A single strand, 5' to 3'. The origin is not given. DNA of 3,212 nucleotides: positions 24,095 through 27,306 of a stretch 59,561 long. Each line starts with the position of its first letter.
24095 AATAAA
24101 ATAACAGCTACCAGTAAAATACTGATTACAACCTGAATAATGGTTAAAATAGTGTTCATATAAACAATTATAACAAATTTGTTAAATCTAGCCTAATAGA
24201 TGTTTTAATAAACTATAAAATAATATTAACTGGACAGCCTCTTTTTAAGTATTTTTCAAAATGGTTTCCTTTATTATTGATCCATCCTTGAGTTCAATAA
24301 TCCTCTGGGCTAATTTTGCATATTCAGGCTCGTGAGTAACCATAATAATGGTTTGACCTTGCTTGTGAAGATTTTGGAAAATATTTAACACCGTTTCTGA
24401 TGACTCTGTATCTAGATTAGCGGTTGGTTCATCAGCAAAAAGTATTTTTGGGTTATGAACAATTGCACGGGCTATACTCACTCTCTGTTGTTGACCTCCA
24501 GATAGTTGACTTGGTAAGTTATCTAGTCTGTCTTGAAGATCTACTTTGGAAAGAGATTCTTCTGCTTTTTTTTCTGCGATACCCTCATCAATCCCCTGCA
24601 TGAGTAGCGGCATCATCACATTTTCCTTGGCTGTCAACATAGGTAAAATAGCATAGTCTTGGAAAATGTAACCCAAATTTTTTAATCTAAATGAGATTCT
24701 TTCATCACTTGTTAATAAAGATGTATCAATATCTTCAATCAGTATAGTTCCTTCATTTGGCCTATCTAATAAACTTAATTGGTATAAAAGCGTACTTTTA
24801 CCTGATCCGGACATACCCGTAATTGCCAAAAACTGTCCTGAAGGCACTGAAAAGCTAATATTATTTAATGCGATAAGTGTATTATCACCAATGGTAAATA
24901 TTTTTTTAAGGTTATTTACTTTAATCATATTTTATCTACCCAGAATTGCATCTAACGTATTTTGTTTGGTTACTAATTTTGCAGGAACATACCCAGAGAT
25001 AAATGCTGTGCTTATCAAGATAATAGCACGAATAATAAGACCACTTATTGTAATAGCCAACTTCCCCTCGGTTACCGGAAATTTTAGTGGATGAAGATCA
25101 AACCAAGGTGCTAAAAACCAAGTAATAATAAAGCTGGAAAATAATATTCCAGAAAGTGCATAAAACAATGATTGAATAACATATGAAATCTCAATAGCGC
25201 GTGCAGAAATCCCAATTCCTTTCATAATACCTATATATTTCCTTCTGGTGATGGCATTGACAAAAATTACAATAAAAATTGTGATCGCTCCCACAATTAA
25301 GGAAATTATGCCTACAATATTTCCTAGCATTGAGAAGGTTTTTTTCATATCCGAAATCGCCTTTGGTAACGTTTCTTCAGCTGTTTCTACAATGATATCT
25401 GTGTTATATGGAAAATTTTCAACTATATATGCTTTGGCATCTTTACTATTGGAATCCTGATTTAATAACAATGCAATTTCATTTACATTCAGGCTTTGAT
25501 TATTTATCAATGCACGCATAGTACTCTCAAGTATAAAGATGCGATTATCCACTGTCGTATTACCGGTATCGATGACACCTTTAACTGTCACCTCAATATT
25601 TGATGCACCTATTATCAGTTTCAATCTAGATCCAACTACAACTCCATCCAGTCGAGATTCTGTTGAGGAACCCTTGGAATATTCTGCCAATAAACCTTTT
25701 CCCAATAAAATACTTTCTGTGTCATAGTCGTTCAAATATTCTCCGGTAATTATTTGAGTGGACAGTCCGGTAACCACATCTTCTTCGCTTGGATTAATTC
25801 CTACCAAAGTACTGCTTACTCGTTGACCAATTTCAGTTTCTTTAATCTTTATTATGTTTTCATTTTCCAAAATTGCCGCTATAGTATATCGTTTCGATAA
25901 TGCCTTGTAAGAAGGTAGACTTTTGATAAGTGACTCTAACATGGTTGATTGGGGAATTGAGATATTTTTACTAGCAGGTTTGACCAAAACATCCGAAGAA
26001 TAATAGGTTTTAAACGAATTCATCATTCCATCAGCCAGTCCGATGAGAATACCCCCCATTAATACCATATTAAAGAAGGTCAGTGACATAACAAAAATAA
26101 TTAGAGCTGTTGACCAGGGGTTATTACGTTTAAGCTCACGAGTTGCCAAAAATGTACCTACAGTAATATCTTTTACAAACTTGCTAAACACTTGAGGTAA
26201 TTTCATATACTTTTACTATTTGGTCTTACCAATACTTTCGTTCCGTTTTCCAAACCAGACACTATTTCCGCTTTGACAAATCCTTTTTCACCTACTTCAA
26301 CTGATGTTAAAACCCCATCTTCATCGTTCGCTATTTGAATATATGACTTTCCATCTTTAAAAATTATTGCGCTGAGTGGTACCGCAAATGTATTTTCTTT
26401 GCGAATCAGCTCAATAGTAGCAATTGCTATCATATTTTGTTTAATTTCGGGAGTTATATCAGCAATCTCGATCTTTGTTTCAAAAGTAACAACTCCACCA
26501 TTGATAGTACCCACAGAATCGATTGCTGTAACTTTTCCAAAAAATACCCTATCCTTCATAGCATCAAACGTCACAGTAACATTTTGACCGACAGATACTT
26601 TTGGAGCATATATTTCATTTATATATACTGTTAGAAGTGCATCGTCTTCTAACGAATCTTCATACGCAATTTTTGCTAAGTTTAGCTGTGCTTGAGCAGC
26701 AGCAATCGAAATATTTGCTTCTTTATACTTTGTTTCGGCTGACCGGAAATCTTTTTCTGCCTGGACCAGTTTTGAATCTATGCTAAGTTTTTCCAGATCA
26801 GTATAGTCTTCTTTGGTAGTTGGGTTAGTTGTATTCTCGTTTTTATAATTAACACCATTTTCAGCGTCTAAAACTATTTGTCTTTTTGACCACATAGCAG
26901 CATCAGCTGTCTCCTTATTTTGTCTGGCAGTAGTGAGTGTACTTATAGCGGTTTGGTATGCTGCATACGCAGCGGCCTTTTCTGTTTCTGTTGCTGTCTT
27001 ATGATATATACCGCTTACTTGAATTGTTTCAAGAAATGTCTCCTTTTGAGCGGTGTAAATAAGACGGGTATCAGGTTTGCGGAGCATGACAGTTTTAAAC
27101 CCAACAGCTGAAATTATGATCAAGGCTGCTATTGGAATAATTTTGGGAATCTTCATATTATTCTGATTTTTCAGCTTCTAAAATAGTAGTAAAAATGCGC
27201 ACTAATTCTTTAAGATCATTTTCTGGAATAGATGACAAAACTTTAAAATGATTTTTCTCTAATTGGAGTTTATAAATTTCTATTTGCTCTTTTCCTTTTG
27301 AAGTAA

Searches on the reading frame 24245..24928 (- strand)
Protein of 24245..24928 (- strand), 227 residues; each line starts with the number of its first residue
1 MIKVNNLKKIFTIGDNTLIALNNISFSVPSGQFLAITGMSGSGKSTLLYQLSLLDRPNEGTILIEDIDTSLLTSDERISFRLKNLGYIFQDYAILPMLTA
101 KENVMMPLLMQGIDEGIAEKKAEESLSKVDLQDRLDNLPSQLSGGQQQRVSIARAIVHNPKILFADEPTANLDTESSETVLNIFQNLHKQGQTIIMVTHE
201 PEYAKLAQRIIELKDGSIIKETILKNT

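Call 61: search_protein_families(library=pfam, proteins=[window:24245-24928:-], max_evalue=0.0001)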
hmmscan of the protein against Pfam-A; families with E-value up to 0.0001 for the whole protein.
window:24245-24928:- (227 aa): 3 families
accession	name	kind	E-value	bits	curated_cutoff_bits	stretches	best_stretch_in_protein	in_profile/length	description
PF00005.33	ABC_tran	-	4.4e-36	124.9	25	1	21-170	1-137/137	ABC transporter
PF02463.25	SMC_N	-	1.1e-07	32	40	1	31-213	24-211/220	RecF/RecN/SMC N terminal domain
PF13304.12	AAA_21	-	4e-07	30.8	27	0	90-202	174-301/304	AAA domain, putative AbiEii toxin, Type IV TA system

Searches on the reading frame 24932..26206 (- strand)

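Call 61: search_protein_families(library=pfam, proteins=[window:24932-26206:-], max_evalue=0.0001)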
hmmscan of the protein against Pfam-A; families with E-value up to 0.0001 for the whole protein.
window:24932-26206:- (424 aa): 1 family
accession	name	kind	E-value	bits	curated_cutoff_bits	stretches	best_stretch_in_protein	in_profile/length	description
PF02687.27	FtsX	-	1e-08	35.7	25.5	1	296-416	1-119/120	FtsX-like permease C-terminal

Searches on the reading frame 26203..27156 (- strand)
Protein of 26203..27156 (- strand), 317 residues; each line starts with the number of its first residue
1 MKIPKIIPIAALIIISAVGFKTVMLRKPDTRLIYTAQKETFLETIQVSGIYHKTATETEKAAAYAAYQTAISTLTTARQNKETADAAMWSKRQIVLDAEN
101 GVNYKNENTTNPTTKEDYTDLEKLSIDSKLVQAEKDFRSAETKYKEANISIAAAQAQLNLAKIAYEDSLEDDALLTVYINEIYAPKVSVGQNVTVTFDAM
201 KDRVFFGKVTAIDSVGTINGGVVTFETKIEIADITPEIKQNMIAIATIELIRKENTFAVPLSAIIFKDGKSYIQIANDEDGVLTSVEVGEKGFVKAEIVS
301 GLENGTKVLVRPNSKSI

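Call 61: search_protein_families(library=pfam, proteins=[window:26203-27156:-], max_evalue=0.0001)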
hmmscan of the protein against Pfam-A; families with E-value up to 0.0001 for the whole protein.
window:26203-27156:- (317 aa): 1 family
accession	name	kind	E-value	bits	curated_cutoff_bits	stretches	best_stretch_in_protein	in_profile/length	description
PF16576.10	HlyD_D23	-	2e-05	24.4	30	0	178-244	150-214/214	Barrel-sandwich domain of CusB or HlyD membrane-fusion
